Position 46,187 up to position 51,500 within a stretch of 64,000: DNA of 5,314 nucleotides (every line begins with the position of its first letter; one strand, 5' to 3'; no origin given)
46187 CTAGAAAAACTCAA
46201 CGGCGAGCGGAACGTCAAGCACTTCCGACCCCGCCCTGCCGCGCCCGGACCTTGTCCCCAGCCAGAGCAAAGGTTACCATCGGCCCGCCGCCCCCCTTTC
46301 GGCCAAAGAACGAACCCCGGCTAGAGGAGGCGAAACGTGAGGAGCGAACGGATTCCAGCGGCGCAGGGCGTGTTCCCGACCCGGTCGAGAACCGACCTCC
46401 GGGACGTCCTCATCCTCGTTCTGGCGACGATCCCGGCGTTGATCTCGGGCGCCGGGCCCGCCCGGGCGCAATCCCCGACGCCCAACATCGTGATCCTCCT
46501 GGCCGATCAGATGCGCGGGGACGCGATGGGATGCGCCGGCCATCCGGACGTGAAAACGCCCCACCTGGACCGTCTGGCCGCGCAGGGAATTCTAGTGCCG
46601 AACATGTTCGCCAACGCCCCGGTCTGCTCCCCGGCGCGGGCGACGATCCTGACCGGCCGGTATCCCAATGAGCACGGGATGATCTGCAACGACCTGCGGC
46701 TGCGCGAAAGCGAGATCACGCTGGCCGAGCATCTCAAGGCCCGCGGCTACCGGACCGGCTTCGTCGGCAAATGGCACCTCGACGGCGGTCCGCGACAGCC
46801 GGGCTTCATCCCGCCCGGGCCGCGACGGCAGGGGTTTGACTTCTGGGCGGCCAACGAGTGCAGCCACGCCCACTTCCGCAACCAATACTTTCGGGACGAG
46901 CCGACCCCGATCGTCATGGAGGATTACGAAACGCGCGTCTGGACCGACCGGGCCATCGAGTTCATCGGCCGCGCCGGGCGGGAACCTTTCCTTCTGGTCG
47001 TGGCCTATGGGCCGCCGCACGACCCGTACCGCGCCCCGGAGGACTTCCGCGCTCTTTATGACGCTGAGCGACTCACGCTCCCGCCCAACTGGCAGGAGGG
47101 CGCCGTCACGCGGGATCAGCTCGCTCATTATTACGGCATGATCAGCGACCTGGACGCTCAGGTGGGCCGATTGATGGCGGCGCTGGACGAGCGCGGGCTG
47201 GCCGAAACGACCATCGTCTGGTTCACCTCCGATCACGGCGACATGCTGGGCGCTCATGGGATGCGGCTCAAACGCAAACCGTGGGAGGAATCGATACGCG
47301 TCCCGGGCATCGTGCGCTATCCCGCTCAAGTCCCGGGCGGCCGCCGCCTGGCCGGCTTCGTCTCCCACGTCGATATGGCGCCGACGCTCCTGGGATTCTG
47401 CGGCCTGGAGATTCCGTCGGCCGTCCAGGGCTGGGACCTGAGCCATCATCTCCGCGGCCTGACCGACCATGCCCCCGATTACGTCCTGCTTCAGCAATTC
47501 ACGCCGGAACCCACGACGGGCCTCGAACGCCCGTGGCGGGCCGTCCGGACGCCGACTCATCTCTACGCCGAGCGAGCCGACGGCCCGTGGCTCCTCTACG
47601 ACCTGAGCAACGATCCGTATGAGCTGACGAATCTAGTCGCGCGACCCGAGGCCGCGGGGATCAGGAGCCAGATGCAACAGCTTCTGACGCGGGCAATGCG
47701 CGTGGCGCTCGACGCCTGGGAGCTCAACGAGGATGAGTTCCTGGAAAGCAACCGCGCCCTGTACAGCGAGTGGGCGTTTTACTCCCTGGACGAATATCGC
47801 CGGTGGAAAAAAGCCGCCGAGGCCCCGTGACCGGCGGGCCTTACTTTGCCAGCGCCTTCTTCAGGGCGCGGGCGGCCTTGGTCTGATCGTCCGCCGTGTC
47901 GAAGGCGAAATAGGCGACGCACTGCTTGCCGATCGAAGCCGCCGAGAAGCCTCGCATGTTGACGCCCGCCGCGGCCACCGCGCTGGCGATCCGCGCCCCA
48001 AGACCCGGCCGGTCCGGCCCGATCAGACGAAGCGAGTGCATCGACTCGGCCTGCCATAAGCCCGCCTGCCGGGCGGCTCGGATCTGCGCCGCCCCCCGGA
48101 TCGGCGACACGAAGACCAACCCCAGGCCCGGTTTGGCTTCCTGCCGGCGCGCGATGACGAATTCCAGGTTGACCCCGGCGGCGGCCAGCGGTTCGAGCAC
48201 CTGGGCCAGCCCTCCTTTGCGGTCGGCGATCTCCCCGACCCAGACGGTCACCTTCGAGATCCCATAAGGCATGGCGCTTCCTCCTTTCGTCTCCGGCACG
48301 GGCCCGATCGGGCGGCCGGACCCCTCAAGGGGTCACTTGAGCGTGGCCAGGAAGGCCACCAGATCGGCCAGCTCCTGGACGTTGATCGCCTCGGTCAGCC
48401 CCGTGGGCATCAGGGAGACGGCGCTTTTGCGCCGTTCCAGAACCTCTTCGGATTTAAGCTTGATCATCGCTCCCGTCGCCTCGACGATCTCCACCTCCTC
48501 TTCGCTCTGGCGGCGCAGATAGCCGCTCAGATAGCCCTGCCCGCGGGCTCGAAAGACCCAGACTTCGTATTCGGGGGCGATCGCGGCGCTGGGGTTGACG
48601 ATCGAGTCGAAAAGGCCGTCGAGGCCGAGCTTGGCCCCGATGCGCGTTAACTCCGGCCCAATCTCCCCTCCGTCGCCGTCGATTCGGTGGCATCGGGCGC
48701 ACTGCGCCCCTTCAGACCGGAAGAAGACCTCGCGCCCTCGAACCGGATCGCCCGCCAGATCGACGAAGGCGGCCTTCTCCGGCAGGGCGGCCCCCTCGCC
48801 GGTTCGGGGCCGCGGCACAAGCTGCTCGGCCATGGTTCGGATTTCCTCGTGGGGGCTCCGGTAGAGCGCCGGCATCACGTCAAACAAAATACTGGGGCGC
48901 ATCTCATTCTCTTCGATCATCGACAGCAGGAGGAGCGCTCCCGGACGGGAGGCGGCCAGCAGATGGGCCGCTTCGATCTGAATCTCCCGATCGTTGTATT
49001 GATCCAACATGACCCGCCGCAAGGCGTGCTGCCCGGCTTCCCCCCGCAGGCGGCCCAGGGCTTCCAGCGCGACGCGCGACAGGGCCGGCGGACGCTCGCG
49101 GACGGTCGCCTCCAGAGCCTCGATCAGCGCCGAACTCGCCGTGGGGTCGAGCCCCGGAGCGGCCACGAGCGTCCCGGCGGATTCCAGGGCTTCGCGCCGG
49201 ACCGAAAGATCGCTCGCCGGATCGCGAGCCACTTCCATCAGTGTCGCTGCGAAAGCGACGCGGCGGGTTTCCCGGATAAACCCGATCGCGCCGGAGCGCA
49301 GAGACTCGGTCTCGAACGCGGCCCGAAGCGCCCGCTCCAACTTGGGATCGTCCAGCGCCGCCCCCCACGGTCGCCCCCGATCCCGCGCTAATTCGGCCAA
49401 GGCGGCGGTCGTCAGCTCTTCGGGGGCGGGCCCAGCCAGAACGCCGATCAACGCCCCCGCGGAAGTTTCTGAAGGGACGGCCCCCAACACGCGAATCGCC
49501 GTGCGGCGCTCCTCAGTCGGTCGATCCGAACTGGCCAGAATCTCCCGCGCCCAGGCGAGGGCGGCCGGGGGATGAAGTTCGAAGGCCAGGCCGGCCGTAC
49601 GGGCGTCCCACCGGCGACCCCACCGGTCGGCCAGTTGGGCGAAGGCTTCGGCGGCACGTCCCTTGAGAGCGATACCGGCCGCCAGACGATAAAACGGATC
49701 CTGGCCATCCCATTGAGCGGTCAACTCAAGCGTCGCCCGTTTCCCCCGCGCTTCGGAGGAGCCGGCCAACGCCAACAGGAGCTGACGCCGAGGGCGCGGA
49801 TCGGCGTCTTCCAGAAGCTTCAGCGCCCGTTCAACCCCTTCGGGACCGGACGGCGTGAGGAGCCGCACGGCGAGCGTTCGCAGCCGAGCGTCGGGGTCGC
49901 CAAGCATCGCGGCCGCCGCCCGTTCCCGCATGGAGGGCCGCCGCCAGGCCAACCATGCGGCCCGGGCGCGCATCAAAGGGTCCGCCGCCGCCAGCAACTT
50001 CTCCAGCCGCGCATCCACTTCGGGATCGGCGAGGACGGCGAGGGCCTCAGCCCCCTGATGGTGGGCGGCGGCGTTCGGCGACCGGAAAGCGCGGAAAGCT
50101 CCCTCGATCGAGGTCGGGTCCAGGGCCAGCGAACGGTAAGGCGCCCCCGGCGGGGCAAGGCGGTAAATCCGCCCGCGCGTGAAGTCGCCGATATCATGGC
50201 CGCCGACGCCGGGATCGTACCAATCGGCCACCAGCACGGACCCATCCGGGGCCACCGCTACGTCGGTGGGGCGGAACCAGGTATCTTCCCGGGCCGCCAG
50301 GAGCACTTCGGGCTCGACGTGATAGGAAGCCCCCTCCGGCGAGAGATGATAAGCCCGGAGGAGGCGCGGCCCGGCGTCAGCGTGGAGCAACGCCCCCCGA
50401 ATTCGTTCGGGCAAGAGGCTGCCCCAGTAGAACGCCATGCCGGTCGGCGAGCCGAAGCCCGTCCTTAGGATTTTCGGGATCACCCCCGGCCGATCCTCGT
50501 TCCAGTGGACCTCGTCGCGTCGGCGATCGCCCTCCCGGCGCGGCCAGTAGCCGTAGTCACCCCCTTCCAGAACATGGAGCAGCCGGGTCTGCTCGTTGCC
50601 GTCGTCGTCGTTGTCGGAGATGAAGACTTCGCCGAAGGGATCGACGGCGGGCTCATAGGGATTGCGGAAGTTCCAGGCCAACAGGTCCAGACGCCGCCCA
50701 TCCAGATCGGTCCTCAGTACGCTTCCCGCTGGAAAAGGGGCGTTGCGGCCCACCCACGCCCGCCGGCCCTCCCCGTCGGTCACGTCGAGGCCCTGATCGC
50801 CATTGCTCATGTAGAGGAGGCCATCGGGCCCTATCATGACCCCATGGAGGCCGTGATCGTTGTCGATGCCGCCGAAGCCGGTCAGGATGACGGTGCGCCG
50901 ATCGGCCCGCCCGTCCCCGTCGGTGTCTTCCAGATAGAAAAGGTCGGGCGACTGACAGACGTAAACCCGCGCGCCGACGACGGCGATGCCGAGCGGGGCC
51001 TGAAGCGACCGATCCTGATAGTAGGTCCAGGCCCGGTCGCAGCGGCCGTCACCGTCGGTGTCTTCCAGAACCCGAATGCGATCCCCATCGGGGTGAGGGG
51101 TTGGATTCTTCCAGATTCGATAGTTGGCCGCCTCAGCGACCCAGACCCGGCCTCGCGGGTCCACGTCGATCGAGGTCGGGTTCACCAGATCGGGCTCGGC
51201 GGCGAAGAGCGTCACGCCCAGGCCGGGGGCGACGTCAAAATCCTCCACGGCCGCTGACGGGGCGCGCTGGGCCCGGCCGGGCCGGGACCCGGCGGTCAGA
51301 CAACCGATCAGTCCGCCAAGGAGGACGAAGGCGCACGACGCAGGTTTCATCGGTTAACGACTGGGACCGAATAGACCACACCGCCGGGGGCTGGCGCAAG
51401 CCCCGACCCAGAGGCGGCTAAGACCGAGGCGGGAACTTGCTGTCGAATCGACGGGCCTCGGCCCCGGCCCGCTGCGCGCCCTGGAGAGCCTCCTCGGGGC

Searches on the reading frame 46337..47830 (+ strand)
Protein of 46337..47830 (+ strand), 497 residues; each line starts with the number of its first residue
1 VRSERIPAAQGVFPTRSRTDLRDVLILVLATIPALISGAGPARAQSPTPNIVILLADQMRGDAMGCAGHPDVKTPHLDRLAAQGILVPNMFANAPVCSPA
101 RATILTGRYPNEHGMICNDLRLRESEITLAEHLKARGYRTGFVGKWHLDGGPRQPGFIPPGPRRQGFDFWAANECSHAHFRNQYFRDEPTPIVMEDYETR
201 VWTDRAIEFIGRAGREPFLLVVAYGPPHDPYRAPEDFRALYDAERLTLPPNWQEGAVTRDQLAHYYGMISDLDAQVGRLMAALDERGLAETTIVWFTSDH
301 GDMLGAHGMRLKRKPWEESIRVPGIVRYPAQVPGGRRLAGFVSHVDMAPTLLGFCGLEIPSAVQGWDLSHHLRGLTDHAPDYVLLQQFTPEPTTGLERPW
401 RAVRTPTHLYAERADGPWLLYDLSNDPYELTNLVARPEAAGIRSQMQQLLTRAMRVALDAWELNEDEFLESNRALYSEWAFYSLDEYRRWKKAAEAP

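Call 56: search_protein_families(library=pfam, proteins=[window:46337-47830:+], max_evalue=0.001)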
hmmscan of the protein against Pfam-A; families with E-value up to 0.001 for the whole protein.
window:46337-47830:+ (497 aa): 3 families
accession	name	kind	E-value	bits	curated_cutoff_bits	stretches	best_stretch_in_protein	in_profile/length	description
PF00884.28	Sulfatase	-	7.6e-62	209.8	25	1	49-356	1-300/301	Sulfatase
PF16347.10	SGSH_C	-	2e-19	70.7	29.3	1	305-452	1-150/154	N-sulphoglucosamine sulphohydrolase, C-terminal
PF01663.27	Phosphodiest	-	1.3e-17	64.8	23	1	52-301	2-220/342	Type I phosphodiesterase / nucleotide pyrophosphatase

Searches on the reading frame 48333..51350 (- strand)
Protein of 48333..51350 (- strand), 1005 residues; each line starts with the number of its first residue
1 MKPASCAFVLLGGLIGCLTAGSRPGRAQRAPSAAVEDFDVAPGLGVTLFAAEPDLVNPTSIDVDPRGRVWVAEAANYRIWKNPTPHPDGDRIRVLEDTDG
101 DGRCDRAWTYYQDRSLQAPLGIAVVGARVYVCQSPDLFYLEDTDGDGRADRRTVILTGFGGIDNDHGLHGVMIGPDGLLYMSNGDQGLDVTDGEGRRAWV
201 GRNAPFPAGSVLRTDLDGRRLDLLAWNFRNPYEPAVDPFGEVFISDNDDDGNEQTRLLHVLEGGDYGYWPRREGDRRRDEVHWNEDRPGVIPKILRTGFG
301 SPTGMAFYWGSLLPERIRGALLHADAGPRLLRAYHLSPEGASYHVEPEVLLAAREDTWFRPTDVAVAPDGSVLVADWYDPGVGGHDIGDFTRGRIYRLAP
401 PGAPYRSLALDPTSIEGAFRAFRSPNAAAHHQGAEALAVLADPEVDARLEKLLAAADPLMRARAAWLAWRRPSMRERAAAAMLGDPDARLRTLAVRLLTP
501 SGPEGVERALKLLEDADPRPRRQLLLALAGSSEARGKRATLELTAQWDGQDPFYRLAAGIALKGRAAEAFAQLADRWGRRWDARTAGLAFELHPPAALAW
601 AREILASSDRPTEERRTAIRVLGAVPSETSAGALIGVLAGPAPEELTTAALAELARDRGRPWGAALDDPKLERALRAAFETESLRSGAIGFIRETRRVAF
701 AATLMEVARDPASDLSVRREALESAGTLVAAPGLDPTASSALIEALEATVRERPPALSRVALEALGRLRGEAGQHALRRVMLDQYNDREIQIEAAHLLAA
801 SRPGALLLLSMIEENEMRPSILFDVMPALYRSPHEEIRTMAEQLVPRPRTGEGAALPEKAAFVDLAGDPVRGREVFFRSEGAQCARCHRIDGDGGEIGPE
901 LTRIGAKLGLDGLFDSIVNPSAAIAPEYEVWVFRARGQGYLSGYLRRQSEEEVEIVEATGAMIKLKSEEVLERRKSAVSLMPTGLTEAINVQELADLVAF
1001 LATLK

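Call 56: search_protein_families(library=pfam, proteins=[window:48333-51350:-], max_evalue=0.001)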
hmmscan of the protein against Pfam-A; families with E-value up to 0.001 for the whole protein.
window:48333-51350:- (1005 aa): 4 families
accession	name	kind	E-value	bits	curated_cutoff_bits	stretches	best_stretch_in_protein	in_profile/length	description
PF23500.1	DUF7133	-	2.7e-59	201.8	27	1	31-379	2-349/385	Domain of unknown function (DUF7133)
PF13646.12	HEAT_2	-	6.8e-10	39.5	27.7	0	481-563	7-88/88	HEAT repeats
PF00034.26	Cytochrom_C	-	1.3e-06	30.1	21.3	0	871-926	3-55/90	Cytochrome c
PF01436.27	NHL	-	1.3e-05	25.5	20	0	57-81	3-27/28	NHL repeat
